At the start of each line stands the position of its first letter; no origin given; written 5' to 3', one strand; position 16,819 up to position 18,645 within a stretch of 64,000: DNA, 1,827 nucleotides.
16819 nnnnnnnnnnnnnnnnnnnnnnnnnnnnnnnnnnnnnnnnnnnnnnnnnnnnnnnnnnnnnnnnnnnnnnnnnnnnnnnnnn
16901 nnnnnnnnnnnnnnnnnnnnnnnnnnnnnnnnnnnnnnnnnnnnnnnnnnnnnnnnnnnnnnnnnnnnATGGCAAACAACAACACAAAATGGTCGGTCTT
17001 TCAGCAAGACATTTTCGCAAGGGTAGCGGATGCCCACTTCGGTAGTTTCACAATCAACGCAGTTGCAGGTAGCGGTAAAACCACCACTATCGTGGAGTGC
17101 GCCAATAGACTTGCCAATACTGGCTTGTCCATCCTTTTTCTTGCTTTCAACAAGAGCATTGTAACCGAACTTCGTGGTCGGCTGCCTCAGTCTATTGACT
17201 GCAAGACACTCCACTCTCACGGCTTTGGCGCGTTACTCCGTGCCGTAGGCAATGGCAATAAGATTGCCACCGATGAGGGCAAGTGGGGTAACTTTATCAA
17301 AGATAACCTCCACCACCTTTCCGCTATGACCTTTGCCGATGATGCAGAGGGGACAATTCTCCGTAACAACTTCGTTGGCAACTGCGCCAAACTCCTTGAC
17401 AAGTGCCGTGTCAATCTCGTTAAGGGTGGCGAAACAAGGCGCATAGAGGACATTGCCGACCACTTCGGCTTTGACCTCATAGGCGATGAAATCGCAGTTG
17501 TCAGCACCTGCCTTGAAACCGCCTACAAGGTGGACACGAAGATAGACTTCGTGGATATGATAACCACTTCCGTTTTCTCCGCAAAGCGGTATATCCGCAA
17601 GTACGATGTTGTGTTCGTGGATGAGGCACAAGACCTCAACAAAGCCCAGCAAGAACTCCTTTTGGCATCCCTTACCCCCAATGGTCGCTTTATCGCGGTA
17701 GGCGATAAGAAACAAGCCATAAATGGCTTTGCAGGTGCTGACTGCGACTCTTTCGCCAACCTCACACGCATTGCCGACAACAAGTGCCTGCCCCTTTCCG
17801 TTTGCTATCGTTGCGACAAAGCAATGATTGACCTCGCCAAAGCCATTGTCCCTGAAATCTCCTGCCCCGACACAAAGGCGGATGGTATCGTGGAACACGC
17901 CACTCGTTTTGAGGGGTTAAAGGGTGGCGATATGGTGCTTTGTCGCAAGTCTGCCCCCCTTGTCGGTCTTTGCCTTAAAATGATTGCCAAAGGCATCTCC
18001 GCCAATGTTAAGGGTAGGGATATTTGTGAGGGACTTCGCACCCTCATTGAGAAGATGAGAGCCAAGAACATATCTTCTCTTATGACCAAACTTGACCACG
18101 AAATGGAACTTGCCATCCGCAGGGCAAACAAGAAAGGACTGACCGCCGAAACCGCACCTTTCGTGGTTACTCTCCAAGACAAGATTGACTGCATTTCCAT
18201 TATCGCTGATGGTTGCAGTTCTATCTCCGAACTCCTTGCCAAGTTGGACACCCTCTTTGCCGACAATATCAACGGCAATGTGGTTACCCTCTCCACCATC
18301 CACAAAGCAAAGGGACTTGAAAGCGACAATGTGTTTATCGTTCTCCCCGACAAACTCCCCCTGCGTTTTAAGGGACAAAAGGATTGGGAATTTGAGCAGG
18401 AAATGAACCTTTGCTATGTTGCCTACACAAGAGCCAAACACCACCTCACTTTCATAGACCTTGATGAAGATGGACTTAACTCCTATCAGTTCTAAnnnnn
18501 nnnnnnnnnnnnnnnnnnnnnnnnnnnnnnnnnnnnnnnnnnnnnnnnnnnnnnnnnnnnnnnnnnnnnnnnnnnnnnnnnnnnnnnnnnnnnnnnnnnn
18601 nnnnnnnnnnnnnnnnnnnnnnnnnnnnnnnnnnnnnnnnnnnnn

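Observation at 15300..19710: GC-richer island carrying DUF932 protein plus a compact UvrD-like helicase, driven by the same promoter type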

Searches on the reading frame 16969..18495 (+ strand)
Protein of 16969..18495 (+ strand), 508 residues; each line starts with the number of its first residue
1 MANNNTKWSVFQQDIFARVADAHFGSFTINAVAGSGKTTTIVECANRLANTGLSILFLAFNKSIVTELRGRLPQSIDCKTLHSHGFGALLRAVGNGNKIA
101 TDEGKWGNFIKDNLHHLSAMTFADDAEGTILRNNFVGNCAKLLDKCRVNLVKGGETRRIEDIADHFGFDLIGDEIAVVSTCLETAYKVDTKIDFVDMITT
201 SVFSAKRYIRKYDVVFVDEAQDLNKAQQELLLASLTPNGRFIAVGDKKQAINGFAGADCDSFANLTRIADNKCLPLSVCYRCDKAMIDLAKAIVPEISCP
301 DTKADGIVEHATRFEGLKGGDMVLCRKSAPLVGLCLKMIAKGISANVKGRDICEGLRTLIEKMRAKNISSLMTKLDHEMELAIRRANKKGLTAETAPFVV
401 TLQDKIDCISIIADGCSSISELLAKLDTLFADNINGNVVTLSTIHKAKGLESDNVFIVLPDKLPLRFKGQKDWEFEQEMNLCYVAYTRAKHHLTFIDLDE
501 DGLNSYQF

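Call 7: search_protein_families(library=pfam, proteins=[window:16969-18495:+], max_evalue=0.01)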
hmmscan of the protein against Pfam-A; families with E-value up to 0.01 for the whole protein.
window:16969-18495:+ (508 aa): 11 families
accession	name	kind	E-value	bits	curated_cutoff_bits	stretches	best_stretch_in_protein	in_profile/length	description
PF00580.27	UvrD-helicase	-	5.9e-20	72.5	23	1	25-266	14-267/271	UvrD/REP helicase N-terminal domain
PF13245.12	AAA_19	-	2.2e-15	57.5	25.1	1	27-254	14-133/134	AAA domain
PF13361.12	UvrD_C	-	8.3e-14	52.2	25.6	1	433-496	282-346/350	UvrD-like helicase C-terminal domain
PF01443.25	Viral_helicase1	-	4.2e-12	46.8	21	0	179-292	27-137/228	Viral superfamily 1 RNA helicase core domain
PF13604.12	AAA_30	-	2.1e-10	41.1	27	1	11-84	5-76/191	AAA domain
PF13538.12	UvrD_C_2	-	5.2e-09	36.3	27.4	1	440-495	3-51/52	UvrD-like helicase C-terminal domain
PF09848.15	SLFN-g3_helicase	-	1.2e-07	31.8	24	1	206-293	74-174/354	Schlafen group 3, DNA/RNA helicase domain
PF04851.21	ResIII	-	3.3e-05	24.3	22.5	1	14-79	10-80/164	Type III restriction enzyme, res subunit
PF13191.12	AAA_16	-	0.0015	19.5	32.6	0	14-141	14-122/167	AAA ATPase domain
PF02562.22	PhoH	-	0.0015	18.5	27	1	214-250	122-158/205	PhoH-like protein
PF13086.12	AAA_11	-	0.0083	16.4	27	0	199-249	198-249/257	AAA domain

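Call 8: search_protein_families(library=phrogs, proteins=[window:16969-18495:+], max_evalue=0.01)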
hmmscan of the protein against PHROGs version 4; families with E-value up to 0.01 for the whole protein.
window:16969-18495:+ (508 aa): 7 families
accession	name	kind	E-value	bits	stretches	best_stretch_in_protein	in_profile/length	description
phrog_1967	-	DNA, RNA and nucleotide metabolism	1.1e-89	303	1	6-499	151-670/776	DNA helicase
phrog_325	-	DNA, RNA and nucleotide metabolism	3.2e-15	56.5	3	442-496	821-867/986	Dda-like helicase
phrog_25411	-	unknown function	1.4e-05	25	1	34-249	240-388/627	-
phrog_4412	-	DNA, RNA and nucleotide metabolism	0.00094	18.6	0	211-249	421-459/743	exonuclease V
phrog_16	-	DNA, RNA and nucleotide metabolism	0.0016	17.7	1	11-224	276-389/986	DNA helicase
phrog_170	-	other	0.0019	18.7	0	214-250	193-229/323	PhoH-like phosphate starvation-inducible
phrog_592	-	other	0.0039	18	0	204-285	72-151/193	thymidine kinase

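Call 23: search_protein_families(library=ncbifam, proteins=[window:16969-18495:+], max_evalue=0.01)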
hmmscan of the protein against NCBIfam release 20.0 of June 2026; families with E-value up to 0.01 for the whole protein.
window:16969-18495:+ (508 aa): 18 families
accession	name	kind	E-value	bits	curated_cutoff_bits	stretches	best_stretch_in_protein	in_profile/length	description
TIGR01073.1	pcrA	equivalog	2.6e-20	72.4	911.2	2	190-294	181-293/725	DNA helicase PcrA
NF008276.0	PRK11054.1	equivalog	6.2e-19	67.9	543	2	147-294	361-516/684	DNA helicase IV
TIGR00609.1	recB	equivalog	2.2e-18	65.8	696.05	1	207-293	367-454/1175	exodeoxyribonuclease V subunit beta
TIGR01074.1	rep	equivalog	3.4e-18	65.3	951.45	2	205-294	200-290/668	DNA helicase Rep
TIGR01075.1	uvrD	equivalog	1e-16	60.4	1144.45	2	205-294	202-292/715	DNA helicase II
NF008743.0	PRK11773.1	equivalog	3.4e-16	58.8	965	2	206-294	208-297/720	DNA helicase II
TIGR02785.1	addA_Gpos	equivalog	3e-11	41.9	707.65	1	205-262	382-442/1234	helicase-exonuclease AddAB subunit AddA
NF008172.0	PRK10919.1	equivalog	4.6e-10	38.3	1168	2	206-288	202-285/673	DNA helicase Rep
NF041464.1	HelD_BACSU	equivalog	7.4e-10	37.4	419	1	213-296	548-632/779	RNA polymerase recycling motor HelD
NF010485.0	PRK13909.1-2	equivalog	1.9e-09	36.3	650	0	469-497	675-703/909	RecB-like helicase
NF010487.0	PRK13909.1-4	equivalog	2.1e-09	36.2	759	0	215-294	331-420/924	RecB-like helicase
NF041254.1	motor_HelR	exception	6.1e-09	34.7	750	1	188-301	495-605/706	RNA polymerase recycling motor ATPase HelR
TIGR02784.1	addA_alphas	equivalog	3e-07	29.2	860.75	1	212-272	391-462/1138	double-strand break repair helicase AddA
TIGR01447.1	recD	equivalog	0.0001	21.1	310.15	0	443-495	530-572/597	exodeoxyribonuclease V subunit alpha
NF008128.0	PRK10876.1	equivalog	0.00014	19.6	1697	1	209-287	375-454/1181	exodeoxyribonuclease V subunit beta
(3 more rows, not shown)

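Call 26: find_homologous_proteins(query=window:16969-18495:+)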
Query window:16969-18495:+ (508 aa): 6498 proteins with E <= 0.001 among 8000 candidates; the best 120 are listed.
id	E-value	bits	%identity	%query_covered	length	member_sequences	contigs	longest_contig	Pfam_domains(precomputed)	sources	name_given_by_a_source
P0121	0.0e+0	1147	100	100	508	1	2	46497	PF13538.13,PF01443.25,PF13604.13,PF13361.13,PF13245.13,PF09848.16,PF00580.28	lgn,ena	-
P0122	1.3e-296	1002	88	99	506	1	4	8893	PF13538.13,PF01443.25,PF13604.13,PF13361.13,PF13245.13,PF09848.16,PF04851.22,PF00580.28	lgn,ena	-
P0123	1.2e-247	840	74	100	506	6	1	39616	PF13538.13,PF01443.25,PF13604.13,PF13361.13,PF13245.13,PF00580.28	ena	-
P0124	5.8e-245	832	73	100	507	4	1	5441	PF13538.13,PF01443.25,PF13604.13,PF13361.13,PF13245.13,PF09848.16,PF00580.28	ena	-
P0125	2.7e-244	829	72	100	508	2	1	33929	PF13538.13,PF01443.25,PF13604.13,PF13361.13,PF13245.13,PF09848.16,PF00580.28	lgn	-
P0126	3.7e-243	826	72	100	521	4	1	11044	PF13538.13,PF01443.25,PF13604.13,PF13361.13,PF13245.13,PF09848.16,PF00580.28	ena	-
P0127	1.3e-242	824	72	99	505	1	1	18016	PF13538.13,PF01443.25,PF13604.13,PF13361.13,PF13245.13,PF09848.16,PF00580.28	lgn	-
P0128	5.2e-241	819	72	100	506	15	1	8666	PF13538.13,PF01443.25,PF13604.13,PF13361.13,PF13245.13,PF09848.16,PF00580.28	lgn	-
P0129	1.5e-240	817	71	100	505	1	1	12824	PF13538.13,PF01443.25,PF13604.13,PF13361.13,PF13245.13,PF09848.16,PF00580.28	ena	-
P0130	1.8e-238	810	71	100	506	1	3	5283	PF13538.13,PF01443.25,PF13604.13,PF13361.13,PF13245.13,PF09848.16,PF00580.28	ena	-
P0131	1.9e-237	807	72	99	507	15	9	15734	PF13538.13,PF01443.25,PF13604.13,PF13361.13,PF13245.13,PF09848.16,PF00580.28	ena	-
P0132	2.1e-237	807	71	100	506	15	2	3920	PF13538.13,PF01443.25,PF13604.13,PF13361.13,PF13245.13,PF09848.16,PF00580.28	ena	-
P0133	1.6e-235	800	71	100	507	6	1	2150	PF13538.13,PF01443.25,PF13604.13,PF13361.13,PF13245.13,PF09848.16,PF00580.28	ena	-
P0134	1.2e-204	699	65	99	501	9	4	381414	PF13538.13,PF01443.25,PF13604.13,PF13361.13,PF13245.13,PF09848.16,PF00580.28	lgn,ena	-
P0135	6.1e-202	690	64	99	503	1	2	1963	PF13538.13,PF01443.25,PF13604.13,PF13361.13,PF13245.13,PF09848.16,PF00580.28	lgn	-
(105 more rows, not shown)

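Call 27: find_encoding_contigs(protein=P0134, flank=10000, max_places=2)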
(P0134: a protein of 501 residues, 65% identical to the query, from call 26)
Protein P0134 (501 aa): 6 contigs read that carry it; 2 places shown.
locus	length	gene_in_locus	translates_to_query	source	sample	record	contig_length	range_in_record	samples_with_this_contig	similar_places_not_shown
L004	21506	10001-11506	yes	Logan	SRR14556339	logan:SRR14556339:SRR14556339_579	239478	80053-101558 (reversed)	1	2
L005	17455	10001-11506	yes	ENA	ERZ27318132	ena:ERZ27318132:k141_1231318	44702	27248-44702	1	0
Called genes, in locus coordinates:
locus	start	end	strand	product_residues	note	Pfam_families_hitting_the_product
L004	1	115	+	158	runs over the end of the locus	-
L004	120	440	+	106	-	-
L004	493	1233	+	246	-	-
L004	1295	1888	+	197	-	-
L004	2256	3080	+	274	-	-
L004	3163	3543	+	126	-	-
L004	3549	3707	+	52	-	-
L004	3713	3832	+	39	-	-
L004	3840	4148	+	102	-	-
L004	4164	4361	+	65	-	-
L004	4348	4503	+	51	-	-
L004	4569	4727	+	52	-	-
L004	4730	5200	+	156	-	-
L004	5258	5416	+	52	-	-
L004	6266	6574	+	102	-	-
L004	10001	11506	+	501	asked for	PF00580:UvrD-helicase, PF13245:AAA_19, PF13604:AAA_30 (faint), PF01443:Viral_helicase1 (faint), PF09848:SLFN-g3_helicase (faint), PF13361:UvrD_C, PF13538:UvrD_C_2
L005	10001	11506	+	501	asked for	PF00580:UvrD-helicase, PF13245:AAA_19, PF13604:AAA_30 (faint), PF01443:Viral_helicase1 (faint), PF09848:SLFN-g3_helicase (faint), PF13361:UvrD_C, PF13538:UvrD_C_2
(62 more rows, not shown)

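Call 28: find_encoding_contigs(protein=P0123, flank=10000, max_places=2)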
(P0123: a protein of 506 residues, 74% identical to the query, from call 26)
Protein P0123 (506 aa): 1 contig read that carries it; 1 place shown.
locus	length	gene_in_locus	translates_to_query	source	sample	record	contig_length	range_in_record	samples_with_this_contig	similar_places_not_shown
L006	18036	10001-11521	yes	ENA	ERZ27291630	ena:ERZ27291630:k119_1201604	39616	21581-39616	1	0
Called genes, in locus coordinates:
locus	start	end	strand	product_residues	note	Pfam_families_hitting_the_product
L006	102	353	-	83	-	-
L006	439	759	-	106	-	-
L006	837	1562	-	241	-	-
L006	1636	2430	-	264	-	-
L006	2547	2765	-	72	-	-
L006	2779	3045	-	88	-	-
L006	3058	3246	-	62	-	-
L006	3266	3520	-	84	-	-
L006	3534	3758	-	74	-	-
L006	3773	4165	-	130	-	-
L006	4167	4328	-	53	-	-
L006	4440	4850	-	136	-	-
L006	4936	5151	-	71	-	PF24460:DUF7575 (faint)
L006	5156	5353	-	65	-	-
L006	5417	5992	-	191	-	-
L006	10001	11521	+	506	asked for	PF00580:UvrD-helicase, PF13245:AAA_19, PF13604:AAA_30 (weak), PF01443:Viral_helicase1 (faint), PF13361:UvrD_C, PF13538:UvrD_C_2 (weak)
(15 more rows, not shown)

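Call 45: search_solved_structures(query=window:16969-18495:+, max_evalue=0.001)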
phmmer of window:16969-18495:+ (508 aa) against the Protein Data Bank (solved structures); distinct sequences matched with E-value up to 0.001: 15.
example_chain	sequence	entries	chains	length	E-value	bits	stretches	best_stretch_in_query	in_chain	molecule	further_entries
9xzj_F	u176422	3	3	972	1.3e-15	60.3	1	29-93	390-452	F-box DNA helicase 1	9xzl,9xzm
4c2u_A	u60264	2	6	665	6.3e-13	51.5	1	17-294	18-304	DNA HELICASE II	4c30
4c2t_A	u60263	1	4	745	9.6e-13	50.9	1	17-294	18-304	DNA HELICASE II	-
1pjr_A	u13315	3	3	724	9.2e-12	47.6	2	359-495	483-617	PCRA | ATP-DEPENDENT HELICASE PCRA | HELICASE PCRA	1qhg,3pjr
9dci_A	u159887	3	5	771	6.7e-09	38.2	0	184-294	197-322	ATP-dependent DNA helicase UvrD1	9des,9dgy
3lfu_A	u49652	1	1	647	2e-08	36.6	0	437-495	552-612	DNA helicase II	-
2is1_A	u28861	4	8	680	2.4e-08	36.4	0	437-495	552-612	DNA helicase II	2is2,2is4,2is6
1uaa_A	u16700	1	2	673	8.6e-08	34.5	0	205-287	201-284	PROTEIN (ATP-DEPENDENT DNA HELICASE REP.)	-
8jqb_E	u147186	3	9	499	1.5e-06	30.4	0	195-283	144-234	Gabija protein GajB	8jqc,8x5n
8iud_A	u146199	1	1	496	3.2e-06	29.3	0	195-283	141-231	Gabija protein GajB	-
8j4t_G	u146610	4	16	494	3.3e-06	29.3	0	195-283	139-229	Gabija protein GajB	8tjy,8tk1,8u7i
8sm3_B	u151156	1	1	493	3.9e-06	29.1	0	195-283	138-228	Gabija protein GajB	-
1qhh_B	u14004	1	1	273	6.7e-05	25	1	192-294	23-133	PROTEIN (PCRA (SUBUNIT))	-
2pjr_A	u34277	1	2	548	0.00014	24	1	192-294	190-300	PROTEIN (HELICASE PCRA)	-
2pjr_B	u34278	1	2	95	0.00043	22.3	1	436-495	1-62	PROTEIN (HELICASE PCRA)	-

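Call 68: search_protein_families(library=padloc, proteins=[window:16969-18495:+], max_evalue=0.001)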
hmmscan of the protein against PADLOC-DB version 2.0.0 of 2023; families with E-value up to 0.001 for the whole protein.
window:16969-18495:+ (508 aa): 57 families (the best 25 are shown)
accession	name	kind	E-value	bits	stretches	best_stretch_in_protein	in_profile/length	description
PDLC00117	GajB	-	1.1e-32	111.3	2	175-296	175-304/604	UrvD helicase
PDLC00132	GajB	-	6.5e-32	108.9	2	204-298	207-303/625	UrvD helicase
PDLC00123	GajB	-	3.1e-27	93.4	2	198-295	162-260/540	UrvD helicase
PDLC00122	GajB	-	1.5e-24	84.8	2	190-295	140-248/502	UrvD helicase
PDLC00103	GajB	-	1.1e-23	82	2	204-376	203-369/612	UrvD helicase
PDLC03802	RTasHel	-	2.7e-23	80.7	2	25-297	19-276/675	DRT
PDLC00114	GajB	-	5.5e-23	79.4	2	25-294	21-299/635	UrvD helicase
PDLC00107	GajB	-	6.3e-21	72.6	2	206-293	210-299/587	UrvD helicase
PDLC00119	GajB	-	7.1e-20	69.5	2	433-498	479-543/565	UrvD helicase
PDLC00112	GajB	-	9.2e-18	62.1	2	22-74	16-71/581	UrvD helicase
PDLC00129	GajB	-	1.4e-17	61.5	2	206-295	221-310/594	UrvD helicase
PDLC00130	GajB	-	1.5e-17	61.1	2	207-306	201-300/589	UrvD helicase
PDLC00104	GajB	-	2.7e-17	60.7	2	201-265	155-218/574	UrvD helicase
PDLC00120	GajB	-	1.2e-16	58.9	2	433-499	368-432/458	UrvD helicase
PDLC00148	GajB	-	1.6e-16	58.3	2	441-502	297-357/369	UrvD helicase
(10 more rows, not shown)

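Call 96: search_dna_similar(query=window:16969-18495:+, collection=phages, mode=protein, max_rows=10, max_evalue=1e-10)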
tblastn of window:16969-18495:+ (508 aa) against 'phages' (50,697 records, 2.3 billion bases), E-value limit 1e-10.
Records with a match: 105; places in all: 105; records where one place covers at least 80% of the query: 103.
Best place of each record, by identity: <60% 105.
By first word of the organism name: Flavobacterium 29; Pseudomonas 27; Vibrio 8; Bacteroides 6; Salinibacter 5; Brevundimonas 5; Dinoroseobacter 3; Xanthomonas 2; Sphingomonas 2; Synechococcus 2; and 14 more.
By host as written in the record: - 13; Flavobacterium psychrophilum 950106-1/1 12; Pseudomonas putida KT2440 and Paw85 9; Pseudomonas aeruginosa 5; Salinibacter ruber M31 3; Flavobacterium psychrophilum 020612-2/1 3; Flavobacterium psychrophilum strain FPS-D10 3; Xanthomonas arboricola pv. juglandis IVIA 1317-1a 2; and 41 more.
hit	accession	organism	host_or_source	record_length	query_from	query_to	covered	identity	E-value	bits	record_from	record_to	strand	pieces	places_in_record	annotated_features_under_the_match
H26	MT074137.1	Bacteroides phage DAC16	Bacteroides thetaiotaomicron VPI-5485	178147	7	497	97%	40.9%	7e-100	335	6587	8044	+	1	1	hypothetical protein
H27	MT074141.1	Bacteroides phage DAC22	Bacteroides thetaiotaomicron VPI-5489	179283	7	497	97%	40.9%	9e-100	335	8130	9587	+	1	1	hypothetical protein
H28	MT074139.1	Bacteroides phage DAC19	Bacteroides thetaiotaomicron VPI-5487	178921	7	497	97%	40.9%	2e-99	334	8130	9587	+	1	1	hypothetical protein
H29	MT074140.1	Bacteroides phage DAC20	Bacteroides thetaiotaomicron VPI-5488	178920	7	497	97%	40.9%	2e-99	334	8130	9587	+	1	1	hypothetical protein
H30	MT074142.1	Bacteroides phage DAC23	Bacteroides thetaiotaomicron VPI-5490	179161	7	497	97%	40.9%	2e-99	334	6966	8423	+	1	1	hypothetical protein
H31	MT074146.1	Bacteroides phage SJC03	Bacteroides thetaiotaomicron VPI-5494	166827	7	497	97%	40.7%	6e-99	333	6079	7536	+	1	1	hypothetical protein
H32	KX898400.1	Pseudomonas phage JG054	Pseudomonas aeruginosa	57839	3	498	98%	34.8%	7e-68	243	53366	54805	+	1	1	pcrA: putative UvrD superfamily I DNA helicase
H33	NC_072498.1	Pseudomonas phage JG054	Pseudomonas aeruginosa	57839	3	498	98%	34.8%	7e-68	243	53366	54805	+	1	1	pcrA: putative UvrD superfamily I DNA helicase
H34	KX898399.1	Pseudomonas phage JG012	Pseudomonas aeruginosa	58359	8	503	98%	34.6%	9e-68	242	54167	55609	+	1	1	pcrA: putative UvrD superfamily I helicase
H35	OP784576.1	Pseudomonas phage pPA-3099-2aT.3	Pseudomonas aeruginosa 3099-2aT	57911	3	498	98%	34.5%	4e-68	243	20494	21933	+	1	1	hypothetical protein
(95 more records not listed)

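Call 97: search_dna_similar(query=window:16969-18495:+, collection=plasmids, mode=protein, max_rows=8, max_evalue=1e-10)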
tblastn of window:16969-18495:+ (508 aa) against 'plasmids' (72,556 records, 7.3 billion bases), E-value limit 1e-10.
Records with a match: 1015; places in all: 1021; records where one place covers at least 80% of the query: 1003.
Best place of each record, by identity: <60% 1015.
By first word of the organism name: Klebsiella 316; Salmonella 193; Escherichia 186; Citrobacter 78; Enterobacter 50; Providencia 47; Vibrio 30; Aeromonas 21; Proteus 18; Deinococcus 15; and 22 more.
By predicted mobility (MOB-suite, as given by PLSDB): conjugative 919; mobilizable 69; non-mobilizable 27.
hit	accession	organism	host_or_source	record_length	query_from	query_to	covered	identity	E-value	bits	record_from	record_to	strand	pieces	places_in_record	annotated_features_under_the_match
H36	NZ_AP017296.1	Nostoc sp. NIES-3756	-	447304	30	505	94%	34.8%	4e-61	224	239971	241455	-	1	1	ATP-dependent helicase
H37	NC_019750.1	Stanieria cyanosphaera PCC 7437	-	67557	7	496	96%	33.5%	6e-35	226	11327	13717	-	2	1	UvrD-helicase domain-containing protein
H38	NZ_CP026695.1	Nostoc sp. 'Lobaria pulmonaria (5183) cyanobiont'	Lobaria pulmonaria thallus,lichen ...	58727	30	496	92%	34.4%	2e-63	231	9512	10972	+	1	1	UvrD-helicase domain-containing protein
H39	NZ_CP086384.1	Deinococcus radiophilus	Harpadon nehereus,cell culture,2 Mrad ...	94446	9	497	96%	32.7%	6e-59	218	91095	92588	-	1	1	UvrD-helicase domain-containing protein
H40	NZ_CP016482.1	Picosynechococcus sp. PCC 7117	cell culture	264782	9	505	88%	35.4%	3e-50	271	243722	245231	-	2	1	UvrD-helicase domain-containing protein | 3'-5' exonuclease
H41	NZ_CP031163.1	Deinococcus wulumuqiensis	cell culture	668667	9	497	96%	31.3%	2e-49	190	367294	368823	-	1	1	AAA family ATPase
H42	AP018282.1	Chondrocystis sp. NIES-4102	-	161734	9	496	96%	30.5%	1e-53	202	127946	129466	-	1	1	UvrD/REP helicase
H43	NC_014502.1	Gloeothece verrucosa PCC 7822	fresh water in rice field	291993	29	496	92%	31.4%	6e-47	182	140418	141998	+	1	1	AAA family ATPase | 3'-5' exonuclease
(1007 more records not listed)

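Call 98: get_annotated_region(hit=H26, flank=6500)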
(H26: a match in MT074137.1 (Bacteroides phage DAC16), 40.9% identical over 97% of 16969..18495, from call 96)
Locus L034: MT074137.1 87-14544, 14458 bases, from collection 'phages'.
description: Bacteroides phage DAC16, complete genome.
organism: Bacteroides phage DAC16 (NCBI taxid 2710496)
taxonomy: Viruses; Duplodnaviria; Heunggongvirae; Uroviricota; Caudoviricetes
host: Bacteroides thetaiotaomicron VPI-5485; source: primary sewage effluent collected as it entered a drainage canal; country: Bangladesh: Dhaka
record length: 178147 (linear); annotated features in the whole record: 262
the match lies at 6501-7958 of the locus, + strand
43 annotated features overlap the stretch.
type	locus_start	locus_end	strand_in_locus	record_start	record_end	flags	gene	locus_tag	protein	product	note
CDS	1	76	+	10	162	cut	-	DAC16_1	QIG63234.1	hypothetical protein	-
CDS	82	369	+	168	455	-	-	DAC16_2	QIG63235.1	hypothetical protein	-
CDS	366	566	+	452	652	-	-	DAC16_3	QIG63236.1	hypothetical protein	-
CDS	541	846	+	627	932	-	-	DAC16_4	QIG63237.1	hypothetical protein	-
CDS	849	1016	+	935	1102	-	-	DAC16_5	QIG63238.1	hypothetical protein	-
CDS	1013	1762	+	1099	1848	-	-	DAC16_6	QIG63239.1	hypothetical protein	-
CDS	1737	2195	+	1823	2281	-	-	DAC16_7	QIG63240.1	hypothetical protein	-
CDS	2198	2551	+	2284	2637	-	-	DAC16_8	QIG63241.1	hypothetical protein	-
CDS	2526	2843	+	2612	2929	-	-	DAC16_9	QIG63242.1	hypothetical protein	-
CDS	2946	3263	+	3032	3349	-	-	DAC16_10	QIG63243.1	hypothetical protein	-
CDS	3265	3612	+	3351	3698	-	-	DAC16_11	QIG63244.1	hypothetical protein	-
CDS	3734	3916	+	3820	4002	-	-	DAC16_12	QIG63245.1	hypothetical protein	-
CDS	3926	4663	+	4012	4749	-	-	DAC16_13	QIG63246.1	hypothetical protein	-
CDS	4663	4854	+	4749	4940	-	-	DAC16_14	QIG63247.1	hypothetical protein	-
CDS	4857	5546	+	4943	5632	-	-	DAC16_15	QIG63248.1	hypothetical protein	-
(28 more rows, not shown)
